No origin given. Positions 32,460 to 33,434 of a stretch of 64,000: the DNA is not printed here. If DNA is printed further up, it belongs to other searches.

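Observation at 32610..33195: Solo IS200/RAYT-type HUH transposase with an 18-bp palindrome occluding its RBS, at the edge of the fliI-fliJ insertion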

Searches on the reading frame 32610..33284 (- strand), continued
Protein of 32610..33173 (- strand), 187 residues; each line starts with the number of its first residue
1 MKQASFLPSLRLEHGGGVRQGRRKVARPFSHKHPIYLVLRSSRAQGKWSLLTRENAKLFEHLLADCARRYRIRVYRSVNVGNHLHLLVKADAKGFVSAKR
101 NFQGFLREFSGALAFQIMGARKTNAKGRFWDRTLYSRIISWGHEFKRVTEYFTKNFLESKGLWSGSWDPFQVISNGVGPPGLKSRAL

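Call 33: search_solved_structures(query=A1, max_evalue=10, show_alignments=4)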
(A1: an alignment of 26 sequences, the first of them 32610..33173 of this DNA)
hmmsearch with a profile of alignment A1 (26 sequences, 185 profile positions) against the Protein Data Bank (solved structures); distinct sequences matched with E-value up to 10: 10.
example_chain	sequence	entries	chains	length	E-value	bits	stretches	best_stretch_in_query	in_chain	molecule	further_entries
2xm3_A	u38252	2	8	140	1.8e-05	27.5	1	60-150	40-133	TRANSPOSASE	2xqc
2xma_A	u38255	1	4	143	1.9e-05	27.4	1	60-150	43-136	TRANSPOSASE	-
2xo6_A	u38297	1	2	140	3.7e-05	26.5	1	60-133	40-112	TRANSPOSASE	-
2a6m_A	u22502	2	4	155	0.00084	22.1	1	60-172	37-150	ISHp608 transposase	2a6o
2vhg_A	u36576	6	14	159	0.0009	22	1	60-171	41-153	TRANSPOSASE ORFA | Putative transposase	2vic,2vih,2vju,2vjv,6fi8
2fyx_A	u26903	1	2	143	0.00096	21.9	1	24-152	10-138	transposase, putative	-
2ec2_A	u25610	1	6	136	0.016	17.9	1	55-134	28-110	136aa long hypothetical transposase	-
2f4f_A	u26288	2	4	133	0.025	17.3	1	60-134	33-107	Transposase, putative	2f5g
7vg8_A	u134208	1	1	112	0.7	12.5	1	53-104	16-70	Replication-associated protein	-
1l2m_A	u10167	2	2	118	1.4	11.6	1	59-105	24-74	Rep protein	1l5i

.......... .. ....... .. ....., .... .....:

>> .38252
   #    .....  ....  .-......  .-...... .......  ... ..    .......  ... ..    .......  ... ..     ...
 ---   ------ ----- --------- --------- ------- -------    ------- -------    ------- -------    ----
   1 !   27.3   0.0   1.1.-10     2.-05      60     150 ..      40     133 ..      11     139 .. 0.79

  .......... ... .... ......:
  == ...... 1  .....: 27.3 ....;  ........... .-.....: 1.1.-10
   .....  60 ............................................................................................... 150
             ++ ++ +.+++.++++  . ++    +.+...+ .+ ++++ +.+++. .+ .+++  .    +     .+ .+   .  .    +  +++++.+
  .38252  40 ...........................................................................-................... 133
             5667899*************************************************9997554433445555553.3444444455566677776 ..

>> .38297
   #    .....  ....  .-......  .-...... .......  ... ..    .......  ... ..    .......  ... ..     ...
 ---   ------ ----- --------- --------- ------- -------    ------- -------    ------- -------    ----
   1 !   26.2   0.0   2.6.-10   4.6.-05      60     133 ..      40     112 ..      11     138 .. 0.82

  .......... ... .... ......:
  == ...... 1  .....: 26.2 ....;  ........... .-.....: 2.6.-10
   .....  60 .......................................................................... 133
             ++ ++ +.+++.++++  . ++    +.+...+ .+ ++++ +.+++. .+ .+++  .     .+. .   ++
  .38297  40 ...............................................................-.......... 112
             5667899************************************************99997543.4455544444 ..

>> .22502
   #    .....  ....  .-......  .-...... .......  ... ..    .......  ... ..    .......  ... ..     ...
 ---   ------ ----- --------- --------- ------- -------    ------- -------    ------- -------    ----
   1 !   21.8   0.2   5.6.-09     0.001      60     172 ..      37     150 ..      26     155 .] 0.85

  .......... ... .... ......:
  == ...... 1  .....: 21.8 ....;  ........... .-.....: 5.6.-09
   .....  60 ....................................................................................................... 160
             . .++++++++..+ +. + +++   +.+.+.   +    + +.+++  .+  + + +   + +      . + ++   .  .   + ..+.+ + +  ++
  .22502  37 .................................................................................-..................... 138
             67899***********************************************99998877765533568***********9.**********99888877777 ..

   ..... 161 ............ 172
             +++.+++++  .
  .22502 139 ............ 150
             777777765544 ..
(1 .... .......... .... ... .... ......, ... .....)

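Call 51: find_encoding_contigs(protein=P0003, flank=3000, max_places=2)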
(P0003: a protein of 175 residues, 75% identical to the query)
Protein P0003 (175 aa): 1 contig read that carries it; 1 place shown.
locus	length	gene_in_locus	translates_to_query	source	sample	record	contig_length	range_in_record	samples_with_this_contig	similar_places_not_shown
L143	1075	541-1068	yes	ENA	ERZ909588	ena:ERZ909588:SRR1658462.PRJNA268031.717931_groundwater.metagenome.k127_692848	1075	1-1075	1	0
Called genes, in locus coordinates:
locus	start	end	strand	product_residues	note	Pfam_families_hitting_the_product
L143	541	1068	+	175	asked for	PF01797:Y1_Tnp (weak)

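Call 52: find_encoding_contigs(protein=P0004, flank=3000, max_places=2)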
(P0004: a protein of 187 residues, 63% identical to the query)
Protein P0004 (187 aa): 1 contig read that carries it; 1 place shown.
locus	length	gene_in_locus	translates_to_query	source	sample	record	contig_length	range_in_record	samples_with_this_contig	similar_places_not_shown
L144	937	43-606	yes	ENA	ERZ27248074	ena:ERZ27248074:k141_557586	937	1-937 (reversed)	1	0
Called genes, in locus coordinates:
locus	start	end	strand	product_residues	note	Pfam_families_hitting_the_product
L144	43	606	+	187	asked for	-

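Call 53: find_encoding_contigs(protein=P0001, flank=2000, max_places=4)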
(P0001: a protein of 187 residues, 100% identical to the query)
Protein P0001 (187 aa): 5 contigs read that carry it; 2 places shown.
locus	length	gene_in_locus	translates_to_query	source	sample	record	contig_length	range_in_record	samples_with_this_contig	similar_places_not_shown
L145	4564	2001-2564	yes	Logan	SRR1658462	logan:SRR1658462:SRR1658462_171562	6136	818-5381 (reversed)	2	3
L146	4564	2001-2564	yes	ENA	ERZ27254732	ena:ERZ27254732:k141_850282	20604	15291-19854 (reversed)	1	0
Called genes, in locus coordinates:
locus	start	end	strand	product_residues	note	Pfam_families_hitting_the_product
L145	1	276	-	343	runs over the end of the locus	?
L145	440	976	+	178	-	-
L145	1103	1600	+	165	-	PF07931:CPT (faint), PF13238:AAA_18 (weak), PF13671:AAA_33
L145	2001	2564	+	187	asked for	-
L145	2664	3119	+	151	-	PF02050:FliJ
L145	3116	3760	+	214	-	-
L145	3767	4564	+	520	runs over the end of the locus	PF02120:Flg_hook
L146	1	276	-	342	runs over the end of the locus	?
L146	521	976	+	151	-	-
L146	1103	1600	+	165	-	PF07931:CPT (faint), PF13238:AAA_18 (weak), PF13671:AAA_33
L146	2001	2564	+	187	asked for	-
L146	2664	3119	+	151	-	PF02050:FliJ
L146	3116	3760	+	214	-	-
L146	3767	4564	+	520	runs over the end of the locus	PF02120:Flg_hook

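Call 62: search_protein_families(library=padloc, proteins=[window:32610-33173:-], max_evalue=0.01)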
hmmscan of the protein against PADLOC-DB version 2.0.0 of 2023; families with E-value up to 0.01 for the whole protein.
window:32610-33173:- (187 aa): 0 families

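Call 67: search_protein_representatives(alignment_id=A1)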
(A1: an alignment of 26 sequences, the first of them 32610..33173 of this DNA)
Query: 26 sequences, 185 profile positions. Proteins with E-value up to 0.001 (for the whole library): 2234; up to 1e-10: 1454; up to 1e-30: 580. The best 150 are listed.
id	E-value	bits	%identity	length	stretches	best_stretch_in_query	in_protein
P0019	1.6e-64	233.1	-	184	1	1-171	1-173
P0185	2.3e-63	229.3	-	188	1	2-174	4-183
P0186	2.5e-62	225.9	-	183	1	2-167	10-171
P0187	2.2e-61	222.9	-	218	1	8-158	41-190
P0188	7.9e-61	221.0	-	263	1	15-172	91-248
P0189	5.6e-60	218.3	-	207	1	9-174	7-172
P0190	1.3e-59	217.1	-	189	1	2-168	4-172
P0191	8.8e-59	214.4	-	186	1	2-166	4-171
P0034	6.0e-58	211.6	-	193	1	8-184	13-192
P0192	6.5e-58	211.5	-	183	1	2-171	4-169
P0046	6.8e-58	211.5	-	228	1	7-169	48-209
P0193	1.4e-57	210.5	-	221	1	14-166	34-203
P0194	1.7e-57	210.2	-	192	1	2-165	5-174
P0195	7.4e-57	208.1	-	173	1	5-163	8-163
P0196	1.3e-56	207.3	-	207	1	1-164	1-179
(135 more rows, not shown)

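Call 72: search_protein_families(library=pfam, proteins=[L014:2097-3536:+, L014:3533-4726:+, L014:4692-5285:+, L008:4285-5178:+, L008:5217-6035:-, L001:3358-3966:-, L001:2022-2405:-], max_evalue=0.001)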
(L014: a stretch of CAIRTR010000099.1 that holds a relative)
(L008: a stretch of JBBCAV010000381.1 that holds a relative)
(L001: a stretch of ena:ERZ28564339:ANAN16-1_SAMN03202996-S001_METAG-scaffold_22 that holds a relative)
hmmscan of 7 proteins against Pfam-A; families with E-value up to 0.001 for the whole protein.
L014:2097-3536:+ (479 aa): 1 family
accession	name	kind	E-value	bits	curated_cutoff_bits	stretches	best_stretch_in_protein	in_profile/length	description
PF05708.18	Peptidase_C92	-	2.1e-07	31.6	27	1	148-283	2-125/166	Permuted papain-like amidase enzyme, YaeF/YiiX, C92 family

L014:3533-4726:+ (397 aa): 6 families
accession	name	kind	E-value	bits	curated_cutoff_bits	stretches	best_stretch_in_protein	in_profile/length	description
PF07690.21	MFS_1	-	1.3e-47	162.9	33.4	2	9-251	1-252/347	Major Facilitator Superfamily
PF13347.12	MFS_2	-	7.2e-06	25.2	27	1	3-137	223-360/427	MFS/sugar transport protein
PF00083.30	Sugar_tr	-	9.6e-06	25.2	22.3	1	38-144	45-155/452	Sugar (and other) transporter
PF12832.13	MFS_1_like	-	0.00017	21.2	25.2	0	22-360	17-371/373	MFS_1 like family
PF05631.20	MFS_5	-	0.00046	19.6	25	1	29-151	59-179/356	Sugar-tranasporters, 12 TM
PF03825.22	Nuc_H_symport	-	0.00097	18.7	25.9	0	5-289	3-294/400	Nucleoside H+ symporter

L014:4692-5285:+ (197 aa): 2 families
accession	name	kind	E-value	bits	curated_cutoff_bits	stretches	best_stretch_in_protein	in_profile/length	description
PF01066.26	CDP-OH_P_transf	-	1.5e-13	51.8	22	1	4-147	3-143/152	CDP-alcohol phosphatidyltransferase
PF19589.4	DUF6095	-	0.00052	20.6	23.8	1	6-44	15-53/73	Family of unknown function (DUF6095)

L008:4285-5178:+ (297 aa): 2 families
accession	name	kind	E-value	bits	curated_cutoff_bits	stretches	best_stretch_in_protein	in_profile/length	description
PF13688.12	Reprolysin_5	-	8e-05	23.4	27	1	218-295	131-184/196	Metallo-peptidase family M12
PF00413.30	Peptidase_M10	-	9.7e-05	22.7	24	1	243-270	111-138/159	Matrixin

L008:5217-6035:- (272 aa): 0 families

L001:3358-3966:- (202 aa): 0 families

L001:2022-2405:- (127 aa): 0 families

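Call 76: search_dna_similar(query=window:32610-33173:-, collection=plasmids, mode=protein, max_evalue=0.001, max_rows=10)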
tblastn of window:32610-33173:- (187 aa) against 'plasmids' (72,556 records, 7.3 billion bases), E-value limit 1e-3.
No match.

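Call 77: search_dna_similar(query=window:32610-33173:-, collection=phages, mode=protein, max_evalue=0.001, max_rows=10)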
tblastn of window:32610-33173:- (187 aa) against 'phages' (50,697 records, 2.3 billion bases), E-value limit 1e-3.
No match.
